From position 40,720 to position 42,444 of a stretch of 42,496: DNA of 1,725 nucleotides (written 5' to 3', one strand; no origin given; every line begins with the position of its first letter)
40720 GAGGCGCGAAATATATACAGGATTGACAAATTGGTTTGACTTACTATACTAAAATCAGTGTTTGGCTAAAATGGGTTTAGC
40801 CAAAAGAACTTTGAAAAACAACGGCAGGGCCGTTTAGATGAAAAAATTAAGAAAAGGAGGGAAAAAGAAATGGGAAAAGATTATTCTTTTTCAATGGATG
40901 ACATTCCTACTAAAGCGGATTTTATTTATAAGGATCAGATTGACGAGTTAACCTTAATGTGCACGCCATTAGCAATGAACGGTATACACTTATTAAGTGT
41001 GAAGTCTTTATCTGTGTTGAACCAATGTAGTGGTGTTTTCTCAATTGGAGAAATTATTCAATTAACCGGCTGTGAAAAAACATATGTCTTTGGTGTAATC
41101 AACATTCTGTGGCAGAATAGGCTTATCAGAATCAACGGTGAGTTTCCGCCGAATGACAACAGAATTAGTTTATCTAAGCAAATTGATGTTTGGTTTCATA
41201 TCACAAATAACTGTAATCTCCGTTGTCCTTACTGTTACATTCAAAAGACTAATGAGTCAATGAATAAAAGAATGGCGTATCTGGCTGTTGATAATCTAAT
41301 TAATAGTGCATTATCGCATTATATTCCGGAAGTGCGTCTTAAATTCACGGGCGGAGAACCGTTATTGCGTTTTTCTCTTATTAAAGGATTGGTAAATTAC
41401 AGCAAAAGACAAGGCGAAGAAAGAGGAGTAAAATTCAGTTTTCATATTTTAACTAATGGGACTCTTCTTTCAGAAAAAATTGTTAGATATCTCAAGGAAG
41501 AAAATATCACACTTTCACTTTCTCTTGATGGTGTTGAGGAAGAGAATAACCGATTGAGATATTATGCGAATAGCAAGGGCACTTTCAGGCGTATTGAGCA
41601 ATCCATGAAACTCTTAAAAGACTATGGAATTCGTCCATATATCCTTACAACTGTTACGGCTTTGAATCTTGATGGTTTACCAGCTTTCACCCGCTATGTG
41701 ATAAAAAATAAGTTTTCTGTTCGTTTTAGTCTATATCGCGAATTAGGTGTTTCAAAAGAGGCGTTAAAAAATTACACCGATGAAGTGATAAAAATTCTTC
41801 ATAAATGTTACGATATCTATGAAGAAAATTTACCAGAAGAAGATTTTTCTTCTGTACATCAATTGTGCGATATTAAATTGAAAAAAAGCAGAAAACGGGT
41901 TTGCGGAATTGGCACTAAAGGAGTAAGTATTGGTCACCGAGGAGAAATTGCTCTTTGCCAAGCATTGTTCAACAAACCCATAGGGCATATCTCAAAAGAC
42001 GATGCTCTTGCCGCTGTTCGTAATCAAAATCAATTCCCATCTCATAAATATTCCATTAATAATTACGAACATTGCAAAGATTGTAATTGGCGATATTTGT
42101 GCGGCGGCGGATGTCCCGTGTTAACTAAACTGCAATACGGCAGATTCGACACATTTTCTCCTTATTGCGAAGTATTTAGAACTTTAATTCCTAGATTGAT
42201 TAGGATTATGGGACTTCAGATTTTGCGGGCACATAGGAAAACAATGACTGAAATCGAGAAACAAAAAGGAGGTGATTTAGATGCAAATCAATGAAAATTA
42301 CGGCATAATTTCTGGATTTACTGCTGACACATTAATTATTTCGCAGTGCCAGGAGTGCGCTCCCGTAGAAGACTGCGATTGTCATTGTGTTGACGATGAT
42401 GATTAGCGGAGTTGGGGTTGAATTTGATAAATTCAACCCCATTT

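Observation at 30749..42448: Array of four paralogous rSAM/SPASM + downstream mini-ORF cassettes, each with its own divergent HExxH protein: a multi-cassette RiPP-like locus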

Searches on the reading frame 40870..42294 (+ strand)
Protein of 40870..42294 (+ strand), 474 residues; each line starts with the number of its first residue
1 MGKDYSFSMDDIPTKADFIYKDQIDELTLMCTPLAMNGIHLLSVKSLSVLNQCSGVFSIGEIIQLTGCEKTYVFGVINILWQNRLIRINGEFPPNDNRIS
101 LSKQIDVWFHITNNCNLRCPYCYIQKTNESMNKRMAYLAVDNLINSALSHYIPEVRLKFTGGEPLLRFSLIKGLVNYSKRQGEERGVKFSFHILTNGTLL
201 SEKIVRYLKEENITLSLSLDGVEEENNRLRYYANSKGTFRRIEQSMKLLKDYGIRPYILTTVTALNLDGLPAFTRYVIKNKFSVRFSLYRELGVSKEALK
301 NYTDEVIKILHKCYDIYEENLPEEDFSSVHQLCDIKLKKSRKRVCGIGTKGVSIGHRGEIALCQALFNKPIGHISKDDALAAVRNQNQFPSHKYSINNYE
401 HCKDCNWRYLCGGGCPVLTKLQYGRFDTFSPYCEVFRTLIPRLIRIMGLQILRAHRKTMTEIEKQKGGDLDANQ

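Call 5: search_protein_families(library=pfam, proteins=[window:40870-42294:+], max_evalue=0.01)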
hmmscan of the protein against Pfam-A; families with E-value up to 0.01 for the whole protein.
window:40870-42294:+ (474 aa): 3 families
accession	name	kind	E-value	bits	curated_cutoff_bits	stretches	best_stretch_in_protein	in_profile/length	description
PF04055.27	Radical_SAM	-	3.4e-22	79.8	29.5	1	111-265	3-149/166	Radical SAM superfamily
PF13353.11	Fer4_12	-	3.4e-08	34.3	22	1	112-220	12-118/137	4Fe-4S single cluster domain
PF13186.11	SPASM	-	0.00023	21.8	21.5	1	345-406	1-67/67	Iron-sulfur cluster-binding domain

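Call 6: search_protein_families(library=ncbifam, proteins=[window:40870-42294:+], max_evalue=0.01)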
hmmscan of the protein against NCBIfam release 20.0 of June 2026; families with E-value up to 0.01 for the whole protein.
window:40870-42294:+ (474 aa): 78 families (the best 25 are shown)
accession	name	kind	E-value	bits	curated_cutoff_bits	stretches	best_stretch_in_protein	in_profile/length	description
NF047865.1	rSAM_PapB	equivalog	2.9e-51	174.7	340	1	110-424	8-325/330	PapB family radical SAM/SPASM ranthipeptide maturase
TIGR04064.1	rSAM_nif11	equivalog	1.8e-41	142.3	518.7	2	108-249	81-224/459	nif11-like peptide radical SAM maturase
TIGR03906.1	quino_hemo_SAM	equivalog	1.2e-39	136.2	453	1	108-448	97-448/467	quinohemoprotein amine dehydrogenase maturation protein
TIGR03974.1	rSAM_six_Cys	equivalog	3.6e-35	121.7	425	1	109-437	101-439/451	thioether cross-link-forming SCIFF peptide maturase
TIGR04068.1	rSAM_ocin_clost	equivalog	2e-33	116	500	1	107-251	86-234/462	Cys-rich peptide radical SAM maturase CcpM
TIGR03942.1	sulfatase_rSAM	equivalog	2.2e-32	112.5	349.45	1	112-439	8-349/363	anaerobic sulfatase maturase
NF041298.1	rSAM_mat_DynA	equivalog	5.1e-31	107.9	450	1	112-436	8-342/356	dynobactin maturation radical SAM/SPASM protein DynA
TIGR04280.1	geopep_mat_rSAM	hypoth_equivalog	5.6e-31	108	400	2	103-248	82-229/428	geopeptide radical SAM maturase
TIGR04163.1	rSAM_cobopep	equivalog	1.1e-30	106.8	375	1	105-447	64-419/428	peptide-modifying radical SAM enzyme CbpB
NF040492.1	not_ScfB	exception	1.4e-30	106.6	855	1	108-416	98-416/450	ScfB-related radical SAM/SPASM orphan maturase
NF041707.1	rSAM_YhhB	equivalog_domain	6.2e-30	104.3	445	1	109-443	6-361/369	cyclophane-forming radical SAM/SPASM peptide maturase YhhB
TIGR03978.1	rSAM_paired_1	equivalog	4.8e-29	101.4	370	1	109-268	87-248/466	His-Xaa-Ser system radical SAM maturase HxsB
NF010321.0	PRK13758.1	equivalog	8.9e-28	97.5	441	1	112-439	12-354/370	anaerobic sulfatase-maturase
NF045574.1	sacti_mat_StsB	exception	1e-25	90.5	625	1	77-416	70-396/466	StsB family radical SAM/SPASM domain sactipeptide maturase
NF038107.1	rSAM_NF038107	equivalog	1.6e-25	89.8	600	1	107-427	87-412/444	Cys-every-fifth radical SAM/SPASM peptide maturase CefB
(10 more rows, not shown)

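Call 12: find_encoding_contigs(protein=window:40870-42294:+, flank=10000, max_places=6)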
Protein window:40870-42294:+ (474 aa): 20 contigs read that carry it; 6 places shown.
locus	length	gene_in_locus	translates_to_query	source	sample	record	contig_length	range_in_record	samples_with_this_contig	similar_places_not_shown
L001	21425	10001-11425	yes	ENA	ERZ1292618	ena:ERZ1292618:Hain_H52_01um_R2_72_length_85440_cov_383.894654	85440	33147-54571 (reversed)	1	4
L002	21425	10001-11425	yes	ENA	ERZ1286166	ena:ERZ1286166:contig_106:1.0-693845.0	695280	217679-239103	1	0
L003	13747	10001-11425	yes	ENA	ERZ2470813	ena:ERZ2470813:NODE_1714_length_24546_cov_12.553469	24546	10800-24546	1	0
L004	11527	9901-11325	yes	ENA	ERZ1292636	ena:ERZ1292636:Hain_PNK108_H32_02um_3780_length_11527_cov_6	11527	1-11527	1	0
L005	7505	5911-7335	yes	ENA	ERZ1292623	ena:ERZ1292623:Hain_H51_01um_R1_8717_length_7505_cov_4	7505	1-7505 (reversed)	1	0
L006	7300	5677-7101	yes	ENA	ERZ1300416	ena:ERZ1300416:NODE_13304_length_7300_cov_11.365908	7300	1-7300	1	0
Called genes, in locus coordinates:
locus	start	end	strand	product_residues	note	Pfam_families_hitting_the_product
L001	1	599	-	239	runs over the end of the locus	-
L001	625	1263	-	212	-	PF13485:Peptidase_MA_2 (weak)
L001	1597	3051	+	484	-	PF04055:Radical_SAM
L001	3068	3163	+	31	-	-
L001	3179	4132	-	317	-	PF01636:APH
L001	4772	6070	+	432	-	PF04055:Radical_SAM, PF13353:Fer4_12 (weak)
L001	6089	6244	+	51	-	-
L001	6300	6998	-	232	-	-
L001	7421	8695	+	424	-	PF04055:Radical_SAM, PF13353:Fer4_12, PF13186:SPASM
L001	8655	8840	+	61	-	-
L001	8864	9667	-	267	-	-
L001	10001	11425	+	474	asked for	PF04055:Radical_SAM, PF13353:Fer4_12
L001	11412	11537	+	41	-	-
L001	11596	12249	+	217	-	-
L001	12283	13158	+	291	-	PF13847:Methyltransf_31, PF08242:Methyltransf_12 (weak)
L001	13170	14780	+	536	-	PF16927:HisKA_7TM, PF00512:HisKA, PF02518:HATPase_c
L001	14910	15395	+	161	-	PF04138:GtrA_DPMS_TM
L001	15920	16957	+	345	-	PF00294:PfkB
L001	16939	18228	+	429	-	-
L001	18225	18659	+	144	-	PF02130:YbeY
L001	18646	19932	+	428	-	PF11104:PilM_2 (faint), PF02491:SHS2_FTSA, PF06723:MreB_Mbl (weak), PF14450:FtsA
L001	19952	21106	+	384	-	PF00091:Tubulin, PF12327:FtsZ_C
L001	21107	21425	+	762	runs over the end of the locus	PF03477:ATP-cone, PF17975:RNR_Alpha, PF21995:RNR-II_ins_dom (weak), PF02867:Ribonuc_red_lgC (faint)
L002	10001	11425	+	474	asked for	PF04055:Radical_SAM, PF13353:Fer4_12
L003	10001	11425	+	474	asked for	PF04055:Radical_SAM, PF13353:Fer4_12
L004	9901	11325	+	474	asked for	PF04055:Radical_SAM, PF13353:Fer4_12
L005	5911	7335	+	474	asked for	PF04055:Radical_SAM, PF13353:Fer4_12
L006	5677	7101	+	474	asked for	PF04055:Radical_SAM, PF13353:Fer4_12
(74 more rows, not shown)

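Call 15: search_protein_families(library=ncbifam, proteins=[L001:11596-12249:+, L001:12283-13158:+, L001:13170-14780:+], max_evalue=1)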
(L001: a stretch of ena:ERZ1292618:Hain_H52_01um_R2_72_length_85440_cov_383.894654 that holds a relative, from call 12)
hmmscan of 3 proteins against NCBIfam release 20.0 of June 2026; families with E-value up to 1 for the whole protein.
L001:11596-12249:+ (217 aa): 0 families

L001:12283-13158:+ (291 aa): 8 families
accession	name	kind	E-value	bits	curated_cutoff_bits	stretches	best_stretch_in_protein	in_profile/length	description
TIGR01983.1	UbiG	equivalog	3.4e-06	26.5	102.95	1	102-239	29-159/228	bifunctional 2-polyprenyl-6-hydroxyphenol methylase/3-demethylubiquinol 3-O-methyltransferase UbiG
NF008686.0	PRK11705.1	equivalog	0.00046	19.3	400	1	71-241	120-275/383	cyclopropane fatty acyl phospholipid synthase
TIGR04543.1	ketoArg_3Met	equivalog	0.0078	15.3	425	1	116-203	145-229/336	2-ketoarginine methyltransferase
NF004851.0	PRK06202.1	equivalog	0.011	15.2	243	1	118-173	58-114/237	hypothetical protein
NF043040.1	corrin_prot_MT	hypoth_equivalog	0.012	15.1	180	1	101-231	25-147/216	corrinoid protein-associated methyltransferase CpaM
TIGR03534.1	RF_mod_PrmC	equivalog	0.034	13.6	199.1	1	110-198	76-160/253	peptide chain release factor N(5)-glutamine methyltransferase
NF040703.1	cyclopro_CfaB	exception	0.05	12.4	650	1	34-232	74-264/393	C17 cyclopropane fatty acid synthase CfaB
NF041820.1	daptide_MTase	equivalog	0.061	12.8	175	1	111-158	27-69/243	daptide-type RiPP biosynthesis methyltransferase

L001:13170-14780:+ (536 aa): 79 families (the best 25 are shown)
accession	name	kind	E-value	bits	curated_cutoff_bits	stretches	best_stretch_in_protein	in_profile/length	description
NF046044.1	PnpS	equivalog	1.2e-46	159.5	400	1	296-530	162-389/390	two-component system histidine kinase PnpS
NF047874.1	MASE3_PAS_HK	subfamily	9.3e-45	153.5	560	1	270-531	368-624/655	MASE3 domain-containing sensor histidine kinase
NF033092.0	HK_WalK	equivalog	1.2e-44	152.9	725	1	299-530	367-592/594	cell wall metabolism sensor histidine kinase WalK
TIGR02966.1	phoR_proteo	equivalog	1.2e-44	152.8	334.2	1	296-529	106-332/333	phosphate regulon sensor histidine kinase PhoR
TIGR02956.1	TMAO_torS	equivalog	1.7e-43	148.9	676.5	1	294-531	454-681/967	TMAO reductase system sensor histidine kinase/response regulator TorS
NF038297.2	hybrid_HK_HrmK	equivalog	5.7e-41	140.8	725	1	270-532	201-457/607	hybrid histidine kinase/response regulator HrmK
NF041947.1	LuxQ_Vibrio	equivalog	2.2e-38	131.7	1200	1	296-533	464-697/843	quorum-sensing autoinducer 2 sensor kinase/phosphatase LuxQ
NF040691.1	MtrAB_MtrB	equivalog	6.9e-36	124.3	450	1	283-530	250-490/507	MtrAB system histidine kinase MtrB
NF012163.2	BaeS_SmeS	equivalog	7.2e-36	124.1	500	1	277-517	213-444/457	sensor histidine kinase efflux regulator BaeS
NF033093.1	HK_VicK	exception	1.4e-35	122.8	680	1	298-530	204-433/448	cell wall metabolism sensor histidine kinase VicK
NF008302.0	PRK11091.1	equivalog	3.2e-35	121.5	838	1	294-531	273-504/779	aerobic respiration two-component sensor histidine kinase ArcB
NF008312.0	PRK11100.1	equivalog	1.4e-34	119.8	356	1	275-518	218-461/477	two-component system sensor histidine kinase CreC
NF041880.1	EPS_EpsF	equivalog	8.4e-34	116.9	900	1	306-530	276-491/492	response regulator EpsF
NF033091.0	HK_VanS_ACDEFG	equivalog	7e-33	114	400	1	279-520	49-284/293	vancomycin resistance histidine kinase VanS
NF008318.0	PRK11107.1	equivalog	1.8e-32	112.3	890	1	278-531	267-517/920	two-component sensor histidine kinase BarA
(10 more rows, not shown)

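Call 16: search_protein_families(library=pfam, proteins=[L001:11596-12249:+], max_evalue=5)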
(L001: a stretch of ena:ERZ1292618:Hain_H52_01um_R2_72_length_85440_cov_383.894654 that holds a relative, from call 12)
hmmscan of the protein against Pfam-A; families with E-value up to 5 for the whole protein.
L001:11596-12249:+ (217 aa): 0 families

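Call 17: find_homologous_proteins(query=window:40870-42294:+, max_evalue=1e-20)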
Query window:40870-42294:+ (474 aa): 882 proteins with E <= 1e-20 among 8000 candidates; the best 120 are listed.
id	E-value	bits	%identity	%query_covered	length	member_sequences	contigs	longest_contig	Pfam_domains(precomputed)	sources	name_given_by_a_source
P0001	0.0e+0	1095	100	100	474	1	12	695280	PF04055.28,PF13353.12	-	-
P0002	1.1e-205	702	67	95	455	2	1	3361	PF04055.28,PF13353.12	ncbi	-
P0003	1.5e-202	692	64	97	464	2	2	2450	PF04055.28,PF13353.12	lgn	-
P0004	1.9e-197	675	63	95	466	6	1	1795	PF04055.28,PF13353.12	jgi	-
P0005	3.5e-196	671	63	97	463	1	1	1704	PF04055.28,PF13353.12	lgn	-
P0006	5.8e-190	650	60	97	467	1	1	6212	PF04055.28,PF13353.12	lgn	-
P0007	1.5e-179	616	65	86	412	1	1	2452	PF04055.28,PF13353.12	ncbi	-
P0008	9.7e-147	508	58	78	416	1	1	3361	PF04055.28,PF13353.12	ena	-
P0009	1.8e-141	490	62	72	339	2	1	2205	PF04055.28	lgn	-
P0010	1.5e-139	484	46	95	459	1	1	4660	PF04055.28,PF13353.12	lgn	-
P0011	8.3e-138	478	45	98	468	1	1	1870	PF04055.28,PF13353.12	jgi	-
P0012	1.9e-137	477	46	95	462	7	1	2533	PF04055.28,PF13353.12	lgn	-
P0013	4.0e-137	476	46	95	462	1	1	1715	PF04055.28,PF13353.12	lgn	-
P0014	9.9e-135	468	45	95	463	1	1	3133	PF04055.28,PF13353.12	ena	-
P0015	2.9e-134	467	45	95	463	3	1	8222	PF04055.28,PF13353.12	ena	-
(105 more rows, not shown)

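Call 29: find_related_loci(query=A2, collection=metagenome_contigs, flank=4000)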
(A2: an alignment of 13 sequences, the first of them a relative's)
Query A2 (474 aa) in metagenome_contigs; peptide patterns used: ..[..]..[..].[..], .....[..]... (x = any residue, [..] = any of these).
600 stretches matched a pattern (row limit reached: there are more); 480 encode a relative of the query (tblastn E <= 1e-3); the best 80 are kept; 80 distinct loci.
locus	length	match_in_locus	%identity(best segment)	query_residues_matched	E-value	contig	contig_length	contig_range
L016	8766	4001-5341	63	5-452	0e+0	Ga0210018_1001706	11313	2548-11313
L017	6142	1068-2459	34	11-472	1e-96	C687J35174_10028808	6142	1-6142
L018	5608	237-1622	33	6-467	7e-86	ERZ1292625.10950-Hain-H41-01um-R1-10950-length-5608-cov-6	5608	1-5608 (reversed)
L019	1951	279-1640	32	12-472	1e-85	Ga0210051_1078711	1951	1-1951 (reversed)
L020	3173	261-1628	31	3-452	5e-78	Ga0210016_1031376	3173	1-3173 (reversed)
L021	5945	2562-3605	34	103-453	6e-69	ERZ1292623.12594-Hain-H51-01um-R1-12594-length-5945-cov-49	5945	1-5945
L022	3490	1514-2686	31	66-458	2e-68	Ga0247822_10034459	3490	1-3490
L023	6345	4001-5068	34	99-455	2e-67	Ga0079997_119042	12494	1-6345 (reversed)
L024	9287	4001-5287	32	19-452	6e-67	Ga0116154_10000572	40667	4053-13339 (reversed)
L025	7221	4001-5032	33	99-442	6e-66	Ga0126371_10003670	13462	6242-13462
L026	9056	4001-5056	34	103-455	8e-66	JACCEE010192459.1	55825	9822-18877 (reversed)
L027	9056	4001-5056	32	102-453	9e-66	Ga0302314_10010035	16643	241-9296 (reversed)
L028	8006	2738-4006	29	29-453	7e-63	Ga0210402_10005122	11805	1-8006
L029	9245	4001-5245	28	26-442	7e-62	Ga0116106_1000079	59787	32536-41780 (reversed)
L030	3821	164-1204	32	105-452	1e-60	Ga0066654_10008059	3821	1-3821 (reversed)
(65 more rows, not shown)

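Call 34: search_solved_structures(query=A2, max_evalue=0.001, show_alignments=1)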
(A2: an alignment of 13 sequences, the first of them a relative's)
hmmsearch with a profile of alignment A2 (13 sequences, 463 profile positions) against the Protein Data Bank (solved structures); distinct sequences matched with E-value up to 0.001: 25.
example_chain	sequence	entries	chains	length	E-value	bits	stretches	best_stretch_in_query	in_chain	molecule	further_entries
5wgg_A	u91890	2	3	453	3.2e-37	131.4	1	35-421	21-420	Radical SAM domain protein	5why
4k37_A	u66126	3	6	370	9.3e-31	110.1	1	116-448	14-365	Anaerobic sulfatase-maturating enzyme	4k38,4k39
4k36_A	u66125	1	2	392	1.4e-30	109.6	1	116-448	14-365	Anaerobic sulfatase-maturating enzyme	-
8vpo_A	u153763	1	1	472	5.1e-21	78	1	39-447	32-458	Radical SAM core domain-containing protein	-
9gm3_A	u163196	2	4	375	5.3e-21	78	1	111-256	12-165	ChlB radical SAM domain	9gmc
6efn_A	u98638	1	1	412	1.8e-11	46.5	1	105-276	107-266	Sporulation killing factor maturation protein SkfB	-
9dfu_A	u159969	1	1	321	6.5e-10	41.4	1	107-229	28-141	Radical SAM core domain-containing protein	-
7vob_C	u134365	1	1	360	1.8e-09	39.9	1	111-282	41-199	Cytosylglucuronate decarboxylase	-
7voc_C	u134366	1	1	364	1.9e-09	39.9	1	111-282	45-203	Cytosylglucuronate decarboxylase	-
9dfn_A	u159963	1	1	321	1.1e-08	37.4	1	107-229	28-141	Radical SAM core domain-containing protein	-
7n7i_A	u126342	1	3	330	2.3e-08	36.3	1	106-247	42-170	Viperin-like enzyme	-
6b4c_A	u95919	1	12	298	2.6e-08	36.1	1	107-248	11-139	Viperin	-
9dgw_A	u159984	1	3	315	2.7e-08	36.1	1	107-247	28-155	Radical SAM core domain-containing protein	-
9dfw_A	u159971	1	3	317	2.8e-08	36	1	107-247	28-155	Radical SAM core domain-containing protein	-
1tv7_A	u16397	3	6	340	8.7e-08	34.4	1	109-318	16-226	Molybdenum cofactor biosynthesis protein A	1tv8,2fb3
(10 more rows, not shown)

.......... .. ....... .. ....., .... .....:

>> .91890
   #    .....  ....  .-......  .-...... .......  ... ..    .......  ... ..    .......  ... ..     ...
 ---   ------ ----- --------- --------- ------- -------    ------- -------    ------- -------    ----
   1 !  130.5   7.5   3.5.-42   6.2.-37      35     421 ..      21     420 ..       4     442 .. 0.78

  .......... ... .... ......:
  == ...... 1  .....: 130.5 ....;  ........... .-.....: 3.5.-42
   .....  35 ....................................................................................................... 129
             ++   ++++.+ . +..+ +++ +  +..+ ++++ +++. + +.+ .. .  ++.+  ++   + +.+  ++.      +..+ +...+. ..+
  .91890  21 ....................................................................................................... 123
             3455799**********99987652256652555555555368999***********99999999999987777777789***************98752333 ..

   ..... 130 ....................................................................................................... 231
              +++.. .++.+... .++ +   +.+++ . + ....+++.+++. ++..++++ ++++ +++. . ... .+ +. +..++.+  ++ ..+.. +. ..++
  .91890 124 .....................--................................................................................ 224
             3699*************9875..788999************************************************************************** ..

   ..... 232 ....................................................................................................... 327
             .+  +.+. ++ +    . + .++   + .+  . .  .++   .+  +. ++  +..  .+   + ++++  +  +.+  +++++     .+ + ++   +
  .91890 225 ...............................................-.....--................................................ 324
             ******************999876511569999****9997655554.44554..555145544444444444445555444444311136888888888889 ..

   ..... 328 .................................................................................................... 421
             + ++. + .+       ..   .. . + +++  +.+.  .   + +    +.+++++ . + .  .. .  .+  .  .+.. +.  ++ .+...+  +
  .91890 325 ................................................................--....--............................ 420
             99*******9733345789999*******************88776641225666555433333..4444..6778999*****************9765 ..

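Call 99: search_protein_families(library=padloc, proteins=[window:40870-42294:+, L001:11596-12249:+], max_evalue=0.001)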
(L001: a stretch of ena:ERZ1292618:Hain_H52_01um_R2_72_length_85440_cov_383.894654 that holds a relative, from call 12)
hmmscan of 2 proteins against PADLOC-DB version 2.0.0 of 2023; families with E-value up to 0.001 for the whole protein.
window:40870-42294:+ (474 aa): 3 families
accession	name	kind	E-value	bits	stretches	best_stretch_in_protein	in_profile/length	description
PDLC02903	pVip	-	1.7e-22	78.1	1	107-279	2-163/257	Viperins not associated with kinases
PDLC02904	pVip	-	2.2e-20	71.3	1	104-274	2-162/262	Viperins associated with kinases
PDLC02905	pVip-kinase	-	8.7e-06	23.2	1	105-228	182-300/474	Viperin-kinase fusion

L001:11596-12249:+ (217 aa): 0 families
